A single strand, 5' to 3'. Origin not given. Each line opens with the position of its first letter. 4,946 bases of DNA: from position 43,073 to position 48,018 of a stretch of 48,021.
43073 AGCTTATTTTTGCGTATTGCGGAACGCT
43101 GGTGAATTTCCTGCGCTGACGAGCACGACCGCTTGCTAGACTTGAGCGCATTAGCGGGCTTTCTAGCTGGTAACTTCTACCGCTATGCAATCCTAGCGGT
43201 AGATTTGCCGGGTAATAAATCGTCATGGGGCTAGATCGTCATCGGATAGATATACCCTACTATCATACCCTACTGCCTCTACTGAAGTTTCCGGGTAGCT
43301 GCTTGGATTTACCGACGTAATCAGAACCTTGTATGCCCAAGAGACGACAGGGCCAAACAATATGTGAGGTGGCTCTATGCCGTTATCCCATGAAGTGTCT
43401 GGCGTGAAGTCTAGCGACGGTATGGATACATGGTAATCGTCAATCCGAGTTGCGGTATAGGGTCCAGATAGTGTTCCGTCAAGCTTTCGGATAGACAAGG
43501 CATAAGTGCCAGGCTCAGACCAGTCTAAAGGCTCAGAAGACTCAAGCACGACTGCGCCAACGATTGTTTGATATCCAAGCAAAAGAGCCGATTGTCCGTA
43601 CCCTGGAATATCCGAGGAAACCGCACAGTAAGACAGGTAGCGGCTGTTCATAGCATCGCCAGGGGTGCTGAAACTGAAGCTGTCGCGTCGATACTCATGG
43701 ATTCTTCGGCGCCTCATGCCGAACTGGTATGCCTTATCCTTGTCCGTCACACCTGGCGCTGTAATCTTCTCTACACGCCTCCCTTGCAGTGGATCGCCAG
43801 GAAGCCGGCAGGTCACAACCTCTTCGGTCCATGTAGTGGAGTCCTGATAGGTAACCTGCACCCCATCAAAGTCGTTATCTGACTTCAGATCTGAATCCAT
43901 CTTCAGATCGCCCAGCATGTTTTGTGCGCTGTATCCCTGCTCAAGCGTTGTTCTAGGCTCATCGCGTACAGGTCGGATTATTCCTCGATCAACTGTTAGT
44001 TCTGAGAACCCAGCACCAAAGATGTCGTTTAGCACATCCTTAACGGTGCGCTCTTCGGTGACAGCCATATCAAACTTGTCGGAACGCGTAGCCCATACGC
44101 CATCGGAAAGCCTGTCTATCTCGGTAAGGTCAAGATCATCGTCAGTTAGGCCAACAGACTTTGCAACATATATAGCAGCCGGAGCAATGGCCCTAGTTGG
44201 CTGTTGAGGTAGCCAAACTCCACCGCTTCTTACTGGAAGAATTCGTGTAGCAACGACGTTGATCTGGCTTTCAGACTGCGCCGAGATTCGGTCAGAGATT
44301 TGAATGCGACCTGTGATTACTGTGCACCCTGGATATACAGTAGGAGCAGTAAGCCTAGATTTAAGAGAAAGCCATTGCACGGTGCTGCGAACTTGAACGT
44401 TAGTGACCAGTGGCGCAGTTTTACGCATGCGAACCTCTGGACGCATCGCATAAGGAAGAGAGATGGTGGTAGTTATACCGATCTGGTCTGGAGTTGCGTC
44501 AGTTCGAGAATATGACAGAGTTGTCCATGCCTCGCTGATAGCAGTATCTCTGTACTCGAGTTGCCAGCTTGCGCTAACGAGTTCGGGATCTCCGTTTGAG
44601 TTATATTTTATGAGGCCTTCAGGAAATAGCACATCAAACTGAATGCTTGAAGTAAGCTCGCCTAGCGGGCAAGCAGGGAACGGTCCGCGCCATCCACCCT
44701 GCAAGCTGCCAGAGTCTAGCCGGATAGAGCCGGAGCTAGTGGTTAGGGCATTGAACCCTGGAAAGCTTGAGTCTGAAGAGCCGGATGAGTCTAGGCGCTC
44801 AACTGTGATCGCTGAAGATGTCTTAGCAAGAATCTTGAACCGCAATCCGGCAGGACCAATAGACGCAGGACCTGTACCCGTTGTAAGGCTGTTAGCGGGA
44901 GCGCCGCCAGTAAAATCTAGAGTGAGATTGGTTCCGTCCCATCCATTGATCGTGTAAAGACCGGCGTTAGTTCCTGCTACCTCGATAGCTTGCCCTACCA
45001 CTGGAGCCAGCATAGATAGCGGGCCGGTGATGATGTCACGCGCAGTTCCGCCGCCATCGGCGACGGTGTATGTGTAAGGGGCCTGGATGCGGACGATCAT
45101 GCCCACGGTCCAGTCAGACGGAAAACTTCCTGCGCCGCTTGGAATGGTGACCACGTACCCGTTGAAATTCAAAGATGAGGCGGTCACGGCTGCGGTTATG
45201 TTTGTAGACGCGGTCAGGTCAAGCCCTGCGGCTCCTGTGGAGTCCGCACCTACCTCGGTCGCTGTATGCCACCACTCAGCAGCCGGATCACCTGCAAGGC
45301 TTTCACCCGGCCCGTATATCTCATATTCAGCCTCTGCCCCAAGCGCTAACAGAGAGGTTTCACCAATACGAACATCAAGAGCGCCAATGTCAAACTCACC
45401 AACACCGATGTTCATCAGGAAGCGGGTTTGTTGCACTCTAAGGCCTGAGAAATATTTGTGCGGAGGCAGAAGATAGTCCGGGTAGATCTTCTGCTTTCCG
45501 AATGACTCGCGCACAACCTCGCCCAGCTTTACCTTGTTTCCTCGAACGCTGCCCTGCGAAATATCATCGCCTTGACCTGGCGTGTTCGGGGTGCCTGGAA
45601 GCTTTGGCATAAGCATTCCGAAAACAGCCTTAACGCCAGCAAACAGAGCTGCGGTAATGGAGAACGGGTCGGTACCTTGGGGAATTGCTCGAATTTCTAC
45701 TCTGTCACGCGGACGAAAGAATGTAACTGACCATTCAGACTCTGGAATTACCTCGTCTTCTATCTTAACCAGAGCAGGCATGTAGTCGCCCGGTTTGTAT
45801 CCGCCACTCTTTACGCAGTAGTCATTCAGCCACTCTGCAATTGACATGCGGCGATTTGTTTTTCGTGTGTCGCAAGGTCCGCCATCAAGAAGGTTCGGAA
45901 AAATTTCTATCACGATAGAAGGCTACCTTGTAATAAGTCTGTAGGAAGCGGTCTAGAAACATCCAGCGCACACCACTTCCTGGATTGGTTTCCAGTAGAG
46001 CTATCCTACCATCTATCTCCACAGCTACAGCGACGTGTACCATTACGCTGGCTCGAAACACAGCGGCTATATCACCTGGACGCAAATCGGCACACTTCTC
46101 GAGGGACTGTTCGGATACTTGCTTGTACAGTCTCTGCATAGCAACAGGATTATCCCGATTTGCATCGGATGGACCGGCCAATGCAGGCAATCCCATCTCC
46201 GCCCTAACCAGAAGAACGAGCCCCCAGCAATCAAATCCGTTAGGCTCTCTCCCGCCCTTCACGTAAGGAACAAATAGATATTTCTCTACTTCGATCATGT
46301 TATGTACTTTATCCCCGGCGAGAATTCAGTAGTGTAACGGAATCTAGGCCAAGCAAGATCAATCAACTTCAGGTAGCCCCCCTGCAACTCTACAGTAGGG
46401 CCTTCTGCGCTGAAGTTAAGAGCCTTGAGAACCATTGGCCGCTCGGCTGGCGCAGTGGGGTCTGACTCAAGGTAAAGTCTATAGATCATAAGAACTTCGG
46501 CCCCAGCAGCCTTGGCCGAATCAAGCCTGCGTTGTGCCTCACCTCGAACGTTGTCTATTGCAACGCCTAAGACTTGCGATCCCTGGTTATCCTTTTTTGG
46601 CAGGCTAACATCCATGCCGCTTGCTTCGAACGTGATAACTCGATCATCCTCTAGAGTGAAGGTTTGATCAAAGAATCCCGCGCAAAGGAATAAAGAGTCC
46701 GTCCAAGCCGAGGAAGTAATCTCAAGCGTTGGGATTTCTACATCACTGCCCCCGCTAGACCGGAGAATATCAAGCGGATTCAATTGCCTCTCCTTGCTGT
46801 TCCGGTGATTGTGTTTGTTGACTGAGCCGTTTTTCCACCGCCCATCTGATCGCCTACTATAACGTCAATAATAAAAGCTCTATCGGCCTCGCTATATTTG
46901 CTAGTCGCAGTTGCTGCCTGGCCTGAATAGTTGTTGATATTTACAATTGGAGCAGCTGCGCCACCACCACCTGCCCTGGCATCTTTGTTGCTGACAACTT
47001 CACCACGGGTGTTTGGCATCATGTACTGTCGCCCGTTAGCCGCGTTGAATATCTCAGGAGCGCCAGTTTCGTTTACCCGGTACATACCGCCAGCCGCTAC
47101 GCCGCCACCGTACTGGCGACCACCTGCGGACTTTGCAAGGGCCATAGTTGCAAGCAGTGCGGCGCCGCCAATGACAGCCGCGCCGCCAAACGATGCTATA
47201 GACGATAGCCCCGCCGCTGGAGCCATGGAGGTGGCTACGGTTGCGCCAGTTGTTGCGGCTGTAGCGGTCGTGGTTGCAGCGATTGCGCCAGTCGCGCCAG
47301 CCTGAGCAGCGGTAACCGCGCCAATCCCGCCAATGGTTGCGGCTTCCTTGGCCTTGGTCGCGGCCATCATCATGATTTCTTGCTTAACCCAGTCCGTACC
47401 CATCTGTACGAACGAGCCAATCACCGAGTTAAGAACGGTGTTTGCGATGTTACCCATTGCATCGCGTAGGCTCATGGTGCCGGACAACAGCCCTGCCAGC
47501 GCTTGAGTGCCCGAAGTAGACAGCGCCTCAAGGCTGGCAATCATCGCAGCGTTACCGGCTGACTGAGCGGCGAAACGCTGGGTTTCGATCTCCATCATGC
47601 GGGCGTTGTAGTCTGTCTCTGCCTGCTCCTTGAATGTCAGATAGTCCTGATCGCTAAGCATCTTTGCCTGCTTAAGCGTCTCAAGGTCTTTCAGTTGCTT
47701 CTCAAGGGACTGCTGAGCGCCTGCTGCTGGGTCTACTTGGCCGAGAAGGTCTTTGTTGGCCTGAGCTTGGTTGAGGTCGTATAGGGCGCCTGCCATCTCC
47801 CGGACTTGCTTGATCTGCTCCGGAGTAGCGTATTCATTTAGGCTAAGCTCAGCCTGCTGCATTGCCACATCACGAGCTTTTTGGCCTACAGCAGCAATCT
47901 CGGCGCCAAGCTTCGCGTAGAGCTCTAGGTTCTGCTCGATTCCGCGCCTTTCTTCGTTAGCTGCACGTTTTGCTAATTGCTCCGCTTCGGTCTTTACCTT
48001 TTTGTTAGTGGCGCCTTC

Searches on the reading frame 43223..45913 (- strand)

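Call 25: search_protein_families(library=phrogs, proteins=[window:43223-45913:-], max_evalue=0.00001)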
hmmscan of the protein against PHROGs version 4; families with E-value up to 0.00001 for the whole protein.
window:43223-45913:- (896 aa): 3 families
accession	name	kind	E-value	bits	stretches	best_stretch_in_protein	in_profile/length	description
phrog_469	-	tail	6e-236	786.7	1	1-896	3-900/903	tail protein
phrog_23466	-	unknown function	4.9e-87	293.1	1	542-896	10-354/358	-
phrog_31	-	tail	6e-25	88.3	1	422-892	370-850/1565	central tail fiber J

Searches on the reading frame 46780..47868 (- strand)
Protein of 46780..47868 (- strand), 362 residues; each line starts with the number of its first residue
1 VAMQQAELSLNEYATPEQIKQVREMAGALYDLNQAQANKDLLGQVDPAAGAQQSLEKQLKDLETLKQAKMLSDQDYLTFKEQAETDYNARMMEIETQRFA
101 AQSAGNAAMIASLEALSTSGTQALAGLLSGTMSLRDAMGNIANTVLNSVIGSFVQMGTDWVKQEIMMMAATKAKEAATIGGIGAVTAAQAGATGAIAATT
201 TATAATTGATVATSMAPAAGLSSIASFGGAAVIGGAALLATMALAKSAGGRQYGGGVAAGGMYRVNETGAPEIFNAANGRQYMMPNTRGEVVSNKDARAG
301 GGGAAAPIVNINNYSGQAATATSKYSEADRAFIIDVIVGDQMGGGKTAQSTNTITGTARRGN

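Call 25: search_protein_families(library=phrogs, proteins=[window:46780-47868:-], max_evalue=0.00001)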
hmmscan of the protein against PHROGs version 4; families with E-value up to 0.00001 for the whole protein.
window:46780-47868:- (362 aa): 3 families
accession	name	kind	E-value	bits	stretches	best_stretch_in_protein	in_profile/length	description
phrog_1107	-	tail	1.8e-71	242.5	1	33-361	941-1248/1252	tail length tape measure protein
phrog_1538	-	tail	3.9e-50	172.4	2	197-350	643-806/811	tail length tape measure protein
phrog_19547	-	unknown function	1.2e-47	164.1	2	33-210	216-408/533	-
